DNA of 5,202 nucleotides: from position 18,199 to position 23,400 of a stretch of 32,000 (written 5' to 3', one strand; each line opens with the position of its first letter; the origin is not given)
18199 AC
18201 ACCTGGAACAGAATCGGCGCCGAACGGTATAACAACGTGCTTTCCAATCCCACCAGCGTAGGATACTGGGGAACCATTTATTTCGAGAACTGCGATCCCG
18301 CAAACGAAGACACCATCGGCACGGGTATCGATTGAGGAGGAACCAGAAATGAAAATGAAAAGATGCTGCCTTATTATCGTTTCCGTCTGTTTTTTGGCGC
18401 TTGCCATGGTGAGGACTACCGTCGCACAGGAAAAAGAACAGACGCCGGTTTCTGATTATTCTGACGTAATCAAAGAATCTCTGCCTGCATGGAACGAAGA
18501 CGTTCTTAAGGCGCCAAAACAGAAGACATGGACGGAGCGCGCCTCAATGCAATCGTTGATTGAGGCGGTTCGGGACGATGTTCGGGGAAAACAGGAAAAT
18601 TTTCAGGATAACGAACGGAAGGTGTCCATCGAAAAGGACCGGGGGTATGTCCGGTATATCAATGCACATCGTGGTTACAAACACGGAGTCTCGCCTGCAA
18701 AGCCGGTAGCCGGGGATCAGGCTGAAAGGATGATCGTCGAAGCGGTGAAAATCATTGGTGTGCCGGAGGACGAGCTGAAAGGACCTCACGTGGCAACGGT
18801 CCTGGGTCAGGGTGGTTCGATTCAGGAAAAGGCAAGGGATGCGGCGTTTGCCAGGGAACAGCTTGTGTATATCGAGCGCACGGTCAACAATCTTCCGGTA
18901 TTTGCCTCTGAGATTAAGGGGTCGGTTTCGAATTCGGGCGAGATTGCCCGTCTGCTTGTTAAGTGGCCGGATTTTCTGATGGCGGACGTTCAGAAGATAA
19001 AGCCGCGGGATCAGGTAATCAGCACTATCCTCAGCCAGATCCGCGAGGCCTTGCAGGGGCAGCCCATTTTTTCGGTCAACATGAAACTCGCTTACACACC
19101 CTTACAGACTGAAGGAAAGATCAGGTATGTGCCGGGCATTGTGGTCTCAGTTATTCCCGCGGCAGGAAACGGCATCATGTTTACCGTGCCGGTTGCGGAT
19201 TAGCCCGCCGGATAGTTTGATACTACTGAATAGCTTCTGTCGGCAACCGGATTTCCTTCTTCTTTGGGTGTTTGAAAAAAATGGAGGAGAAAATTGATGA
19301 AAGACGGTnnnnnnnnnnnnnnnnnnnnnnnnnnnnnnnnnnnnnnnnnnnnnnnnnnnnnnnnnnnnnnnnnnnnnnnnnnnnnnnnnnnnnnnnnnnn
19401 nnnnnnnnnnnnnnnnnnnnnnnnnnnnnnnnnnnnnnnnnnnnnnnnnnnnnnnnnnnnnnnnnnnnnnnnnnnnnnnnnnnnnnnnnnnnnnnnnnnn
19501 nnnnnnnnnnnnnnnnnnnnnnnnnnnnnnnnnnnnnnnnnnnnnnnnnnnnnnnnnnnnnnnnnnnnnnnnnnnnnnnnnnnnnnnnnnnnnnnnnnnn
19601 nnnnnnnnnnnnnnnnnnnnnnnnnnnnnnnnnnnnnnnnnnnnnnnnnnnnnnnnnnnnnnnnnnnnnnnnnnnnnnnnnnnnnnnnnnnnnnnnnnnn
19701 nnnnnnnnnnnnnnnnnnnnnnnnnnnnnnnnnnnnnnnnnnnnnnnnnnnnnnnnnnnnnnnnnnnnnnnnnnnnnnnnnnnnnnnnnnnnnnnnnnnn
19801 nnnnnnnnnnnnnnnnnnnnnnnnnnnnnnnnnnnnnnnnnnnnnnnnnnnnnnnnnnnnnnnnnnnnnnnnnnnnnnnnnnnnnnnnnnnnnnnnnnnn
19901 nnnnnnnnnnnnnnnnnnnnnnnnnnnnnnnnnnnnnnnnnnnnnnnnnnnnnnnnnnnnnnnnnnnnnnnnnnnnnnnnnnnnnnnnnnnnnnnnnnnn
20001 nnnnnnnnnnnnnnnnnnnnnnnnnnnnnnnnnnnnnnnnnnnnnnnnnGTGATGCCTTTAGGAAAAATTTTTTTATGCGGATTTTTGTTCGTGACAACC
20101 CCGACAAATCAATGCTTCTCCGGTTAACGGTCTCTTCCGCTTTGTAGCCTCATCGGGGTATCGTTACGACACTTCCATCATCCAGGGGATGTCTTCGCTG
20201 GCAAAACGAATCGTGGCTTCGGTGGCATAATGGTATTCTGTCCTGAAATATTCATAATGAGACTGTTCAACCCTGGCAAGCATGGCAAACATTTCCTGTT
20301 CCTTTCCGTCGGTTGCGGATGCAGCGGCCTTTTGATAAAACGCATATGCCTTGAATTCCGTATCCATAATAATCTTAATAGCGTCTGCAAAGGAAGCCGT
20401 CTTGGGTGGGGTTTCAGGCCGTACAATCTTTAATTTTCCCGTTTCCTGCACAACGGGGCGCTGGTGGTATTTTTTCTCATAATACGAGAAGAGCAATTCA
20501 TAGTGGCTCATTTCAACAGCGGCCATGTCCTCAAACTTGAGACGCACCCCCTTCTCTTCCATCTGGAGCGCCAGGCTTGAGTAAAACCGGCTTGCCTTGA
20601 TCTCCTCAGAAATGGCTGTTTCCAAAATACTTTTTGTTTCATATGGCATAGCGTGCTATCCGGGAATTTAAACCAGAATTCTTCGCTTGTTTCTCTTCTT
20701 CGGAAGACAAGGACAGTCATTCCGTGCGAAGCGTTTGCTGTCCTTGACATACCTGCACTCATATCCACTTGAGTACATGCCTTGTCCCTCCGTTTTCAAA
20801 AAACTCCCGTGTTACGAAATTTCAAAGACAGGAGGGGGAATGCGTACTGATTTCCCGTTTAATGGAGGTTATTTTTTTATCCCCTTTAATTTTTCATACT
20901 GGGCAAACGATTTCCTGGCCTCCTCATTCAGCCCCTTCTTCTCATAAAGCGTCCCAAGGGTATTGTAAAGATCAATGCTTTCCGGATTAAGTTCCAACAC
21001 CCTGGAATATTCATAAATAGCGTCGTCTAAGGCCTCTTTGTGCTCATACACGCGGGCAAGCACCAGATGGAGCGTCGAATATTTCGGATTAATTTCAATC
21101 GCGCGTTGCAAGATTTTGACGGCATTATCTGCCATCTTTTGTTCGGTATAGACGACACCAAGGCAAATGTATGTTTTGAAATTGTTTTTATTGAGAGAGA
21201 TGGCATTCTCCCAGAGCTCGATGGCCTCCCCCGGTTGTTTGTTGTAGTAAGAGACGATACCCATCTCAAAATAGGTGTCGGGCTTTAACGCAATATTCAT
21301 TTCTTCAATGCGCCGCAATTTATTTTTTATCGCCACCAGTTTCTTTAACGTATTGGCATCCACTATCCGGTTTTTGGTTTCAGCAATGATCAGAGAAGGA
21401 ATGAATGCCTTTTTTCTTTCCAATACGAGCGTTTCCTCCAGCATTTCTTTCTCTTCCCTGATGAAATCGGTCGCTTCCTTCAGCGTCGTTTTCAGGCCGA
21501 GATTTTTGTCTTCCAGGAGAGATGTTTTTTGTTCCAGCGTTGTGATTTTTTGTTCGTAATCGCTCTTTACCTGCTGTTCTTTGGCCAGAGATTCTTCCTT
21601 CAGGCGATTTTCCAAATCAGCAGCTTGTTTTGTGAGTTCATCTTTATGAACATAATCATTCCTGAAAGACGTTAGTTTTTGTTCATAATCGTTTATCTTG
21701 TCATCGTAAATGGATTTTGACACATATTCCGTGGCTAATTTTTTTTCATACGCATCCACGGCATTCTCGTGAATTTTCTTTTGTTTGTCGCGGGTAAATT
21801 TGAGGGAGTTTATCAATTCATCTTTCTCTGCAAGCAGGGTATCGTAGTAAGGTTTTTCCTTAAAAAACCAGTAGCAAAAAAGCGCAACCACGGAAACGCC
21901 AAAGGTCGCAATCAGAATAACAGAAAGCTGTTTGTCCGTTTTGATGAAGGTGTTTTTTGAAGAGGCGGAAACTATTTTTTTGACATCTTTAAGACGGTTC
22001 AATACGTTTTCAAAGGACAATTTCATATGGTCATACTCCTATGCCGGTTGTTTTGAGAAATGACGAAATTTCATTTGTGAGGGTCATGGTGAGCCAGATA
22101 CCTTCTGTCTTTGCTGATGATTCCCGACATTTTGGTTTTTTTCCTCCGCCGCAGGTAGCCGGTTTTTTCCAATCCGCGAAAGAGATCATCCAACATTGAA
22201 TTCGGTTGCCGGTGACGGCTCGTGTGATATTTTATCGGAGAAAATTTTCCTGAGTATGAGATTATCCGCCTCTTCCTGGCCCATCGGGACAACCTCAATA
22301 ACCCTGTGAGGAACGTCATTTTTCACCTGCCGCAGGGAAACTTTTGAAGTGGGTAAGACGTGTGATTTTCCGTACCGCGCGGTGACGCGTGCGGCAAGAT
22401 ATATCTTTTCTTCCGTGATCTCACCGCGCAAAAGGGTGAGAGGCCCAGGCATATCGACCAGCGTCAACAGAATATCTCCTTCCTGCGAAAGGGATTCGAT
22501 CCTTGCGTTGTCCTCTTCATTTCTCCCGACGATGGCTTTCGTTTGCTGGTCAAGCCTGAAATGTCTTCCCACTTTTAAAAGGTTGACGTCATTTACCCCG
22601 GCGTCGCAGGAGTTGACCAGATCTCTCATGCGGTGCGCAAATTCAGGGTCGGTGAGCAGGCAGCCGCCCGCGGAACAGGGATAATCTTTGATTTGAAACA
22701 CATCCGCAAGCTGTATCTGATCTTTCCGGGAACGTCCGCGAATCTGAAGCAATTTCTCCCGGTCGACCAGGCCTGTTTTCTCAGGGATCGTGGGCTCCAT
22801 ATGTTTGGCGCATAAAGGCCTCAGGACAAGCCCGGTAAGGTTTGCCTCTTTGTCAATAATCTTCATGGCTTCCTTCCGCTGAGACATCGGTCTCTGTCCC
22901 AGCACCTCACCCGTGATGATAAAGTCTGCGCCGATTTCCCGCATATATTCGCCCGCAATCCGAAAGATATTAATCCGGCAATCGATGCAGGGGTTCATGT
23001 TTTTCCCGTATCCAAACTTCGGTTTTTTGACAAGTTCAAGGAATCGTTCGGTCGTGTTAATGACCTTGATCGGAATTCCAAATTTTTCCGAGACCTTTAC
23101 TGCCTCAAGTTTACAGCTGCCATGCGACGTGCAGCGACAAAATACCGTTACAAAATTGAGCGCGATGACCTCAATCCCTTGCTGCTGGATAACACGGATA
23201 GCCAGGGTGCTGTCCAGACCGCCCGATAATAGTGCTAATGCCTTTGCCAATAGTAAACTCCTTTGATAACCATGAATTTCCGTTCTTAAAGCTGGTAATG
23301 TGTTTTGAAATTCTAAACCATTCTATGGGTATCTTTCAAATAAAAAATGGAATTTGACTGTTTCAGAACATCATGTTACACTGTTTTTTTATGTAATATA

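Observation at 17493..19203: GC-rich, translationally coupled two-gene exported module: a clan-CD-peptidase-like lipoprotein plus an unknown secreted partner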

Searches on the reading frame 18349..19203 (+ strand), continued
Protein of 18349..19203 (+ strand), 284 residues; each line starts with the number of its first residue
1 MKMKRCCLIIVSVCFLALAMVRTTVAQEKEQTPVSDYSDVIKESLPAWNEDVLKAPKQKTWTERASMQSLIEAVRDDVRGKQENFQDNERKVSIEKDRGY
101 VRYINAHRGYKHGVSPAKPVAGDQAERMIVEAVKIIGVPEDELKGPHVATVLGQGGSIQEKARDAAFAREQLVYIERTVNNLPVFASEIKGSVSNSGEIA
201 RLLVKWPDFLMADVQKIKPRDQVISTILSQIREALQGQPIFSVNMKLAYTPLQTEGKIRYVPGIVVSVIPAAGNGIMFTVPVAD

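Call 72: search_solved_structures(query=A3, max_evalue=10, show_alignments=4)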
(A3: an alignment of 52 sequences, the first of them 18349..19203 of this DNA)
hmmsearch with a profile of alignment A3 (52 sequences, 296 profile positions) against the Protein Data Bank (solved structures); distinct sequences matched with E-value up to 10: 1.
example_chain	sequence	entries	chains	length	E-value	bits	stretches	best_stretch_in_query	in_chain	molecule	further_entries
1dof_A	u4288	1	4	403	0.87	11.9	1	133-191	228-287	ADENYLOSUCCINATE LYASE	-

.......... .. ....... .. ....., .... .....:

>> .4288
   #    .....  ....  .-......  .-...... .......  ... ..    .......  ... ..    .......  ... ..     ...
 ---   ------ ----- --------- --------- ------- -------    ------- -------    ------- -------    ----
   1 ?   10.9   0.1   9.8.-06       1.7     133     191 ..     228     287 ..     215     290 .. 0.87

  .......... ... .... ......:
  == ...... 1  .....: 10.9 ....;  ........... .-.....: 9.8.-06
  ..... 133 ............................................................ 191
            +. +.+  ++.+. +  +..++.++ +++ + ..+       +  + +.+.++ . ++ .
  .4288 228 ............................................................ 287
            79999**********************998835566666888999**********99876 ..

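Call 73: search_protein_families(library=padloc, proteins=[window:18349-19203:+], max_evalue=1)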
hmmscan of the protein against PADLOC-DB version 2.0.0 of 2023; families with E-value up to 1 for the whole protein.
window:18349-19203:+ (284 aa): 0 families

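Call 74: search_protein_families(library=phrogs, proteins=[window:18349-19203:+], max_evalue=1)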
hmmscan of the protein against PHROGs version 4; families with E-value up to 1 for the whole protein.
window:18349-19203:+ (284 aa): 1 family
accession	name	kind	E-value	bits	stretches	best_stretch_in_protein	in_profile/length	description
phrog_34102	-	unknown function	0.19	12.9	1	25-91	12-79/122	-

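Call 76: find_encoding_contigs(protein=P0222, flank=4000, max_places=3)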
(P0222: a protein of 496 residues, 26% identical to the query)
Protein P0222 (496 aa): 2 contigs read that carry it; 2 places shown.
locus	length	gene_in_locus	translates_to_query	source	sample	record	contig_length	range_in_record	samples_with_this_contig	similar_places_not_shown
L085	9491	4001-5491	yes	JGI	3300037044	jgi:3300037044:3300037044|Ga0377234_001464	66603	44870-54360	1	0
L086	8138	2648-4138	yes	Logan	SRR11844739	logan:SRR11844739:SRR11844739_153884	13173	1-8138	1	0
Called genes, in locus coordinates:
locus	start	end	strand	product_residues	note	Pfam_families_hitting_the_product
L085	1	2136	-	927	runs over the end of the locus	PF00069:Pkinase, PF07714:PK_Tyr_Ser-Thr, PF24885:TPR_NPHP3 (faint), PF07719:TPR_2 (faint), PF13424:TPR_12, PF00515:TPR_1 (faint), PF13374:TPR_10 (weak), PF13424:TPR_12, +1 more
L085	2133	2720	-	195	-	PF07638:Sigma70_ECF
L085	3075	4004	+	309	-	PF19872:DUF6345 (faint)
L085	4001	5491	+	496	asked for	PF02412:TSP_3 (faint), PF13860:FlgD_ig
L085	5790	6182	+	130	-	-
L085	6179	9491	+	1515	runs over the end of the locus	PF07705:CARDB (weak), PF13860:FlgD_ig (weak)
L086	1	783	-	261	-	?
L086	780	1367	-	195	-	PF07638:Sigma70_ECF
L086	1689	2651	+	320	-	PF19872:DUF6345 (faint)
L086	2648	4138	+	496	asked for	PF02412:TSP_3 (faint), PF13860:FlgD_ig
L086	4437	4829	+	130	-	-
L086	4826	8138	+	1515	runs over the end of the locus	PF07705:CARDB (weak), PF13860:FlgD_ig (weak)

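Call 77: search_protein_families(library=pfam, proteins=[L085:3075-4004:+], max_evalue=0.01)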
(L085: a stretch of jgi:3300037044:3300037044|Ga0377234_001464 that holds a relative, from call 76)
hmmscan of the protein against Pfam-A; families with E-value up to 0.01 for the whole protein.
L085:3075-4004:+ (309 aa): 1 family
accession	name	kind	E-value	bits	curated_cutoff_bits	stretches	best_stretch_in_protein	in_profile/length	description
PF19872.4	DUF6345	-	2.4e-06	27.6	26.9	1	105-265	63-205/221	Family of unknown function (DUF6345)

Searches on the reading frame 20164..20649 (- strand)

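Call 67: search_protein_families(library=pfam, proteins=[window:20164-20649:-], max_evalue=0.001)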
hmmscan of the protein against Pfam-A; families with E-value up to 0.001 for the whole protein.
window:20164-20649:- (161 aa): 1 family
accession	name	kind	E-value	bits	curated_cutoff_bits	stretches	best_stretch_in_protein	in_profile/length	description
PF02915.23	Rubrerythrin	-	6.4e-16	59.4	22.8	1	8-138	2-136/137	Rubrerythrin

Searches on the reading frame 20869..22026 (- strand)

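Call 67: search_protein_families(library=pfam, proteins=[window:20869-22026:-], max_evalue=0.001)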
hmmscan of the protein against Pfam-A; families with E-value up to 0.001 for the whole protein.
window:20869-22026:- (385 aa): 14 families
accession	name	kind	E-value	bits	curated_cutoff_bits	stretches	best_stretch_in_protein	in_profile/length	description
PF07719.23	TPR_2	-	2.7e-19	68.1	27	1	250-282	2-34/34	Tetratricopeptide repeat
PF00515.34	TPR_1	-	1.5e-17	63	27.8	1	284-316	2-34/34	Tetratricopeptide repeat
PF13414.12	TPR_11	-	1.7e-17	63.3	26.8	2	332-365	9-42/42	TPR repeat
PF13431.12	TPR_17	-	6.3e-17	60.8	24.4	1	340-371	2-33/34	Tetratricopeptide repeat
PF14559.12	TPR_19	-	1.8e-14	54.2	25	2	295-336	3-44/68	Tetratricopeptide repeat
PF13181.12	TPR_8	-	4.6e-11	42.4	25.7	0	286-316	4-34/34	Tetratricopeptide repeat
PF13424.12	TPR_12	-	1.2e-09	38.7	30.1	1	284-346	4-74/77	Tetratricopeptide repeat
PF13428.12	TPR_14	-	3.7e-09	36.8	23.5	0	286-325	4-43/44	Tetratricopeptide repeat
PF13432.12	TPR_16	-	7.3e-07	30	32.7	1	300-350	14-64/65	Tetratricopeptide repeat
PF13174.12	TPR_6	-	6.8e-06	26.8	26.3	0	289-315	6-32/33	Tetratricopeptide repeat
PF25063.1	ARM_TT21_C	-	1.8e-05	25.1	35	0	319-376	97-154/209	Tetratricopeptide repeat protein 21 C-terminal ARM domain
PF25062.1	ARM_TT21_N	-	5.9e-05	23.3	40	1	207-348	62-199/222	Tetratricopeptide repeat protein 21 N-terminal ARM repeat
PF23914.1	TPR_CcmH_CycH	-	0.00025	21.3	42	1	280-379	47-149/158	Cytochrome c-type biogenesis protein H TPR domain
PF13374.12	TPR_10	-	0.00026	21.3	27.5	0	285-312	4-31/42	Tetratricopeptide repeat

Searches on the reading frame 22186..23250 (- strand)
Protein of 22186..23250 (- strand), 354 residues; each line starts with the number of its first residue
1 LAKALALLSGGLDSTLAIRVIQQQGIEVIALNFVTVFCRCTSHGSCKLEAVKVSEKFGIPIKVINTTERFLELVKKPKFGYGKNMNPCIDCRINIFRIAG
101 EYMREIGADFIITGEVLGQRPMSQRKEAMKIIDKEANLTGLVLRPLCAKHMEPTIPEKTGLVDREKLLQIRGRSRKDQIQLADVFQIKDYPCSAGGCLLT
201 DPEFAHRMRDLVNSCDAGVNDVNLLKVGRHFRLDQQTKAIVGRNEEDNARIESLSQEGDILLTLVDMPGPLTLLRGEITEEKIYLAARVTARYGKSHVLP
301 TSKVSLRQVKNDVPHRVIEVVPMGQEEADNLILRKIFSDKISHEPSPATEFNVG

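Call 67: search_protein_families(library=pfam, proteins=[window:22186-23250:-], max_evalue=0.001)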
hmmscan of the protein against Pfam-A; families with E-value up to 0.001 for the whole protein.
window:22186-23250:- (354 aa): 4 families
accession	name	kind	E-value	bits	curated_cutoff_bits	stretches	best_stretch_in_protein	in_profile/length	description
PF18297.6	NFACT-R_2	-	1.6e-24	86.5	26.9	1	228-329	1-101/104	NFACT protein RNA binding domain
PF02568.20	ThiI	-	2.5e-14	53.8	20.5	1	3-148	5-146/197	Thiamine biosynthesis protein (ThiI)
PF03054.22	tRNA_Me_trans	-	3.5e-11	43.6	20.6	1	4-119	3-130/202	tRNA methyl transferase HUP domain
PF06508.19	QueC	-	0.00027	21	22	1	3-34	1-32/210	Queuosine biosynthesis protein QueC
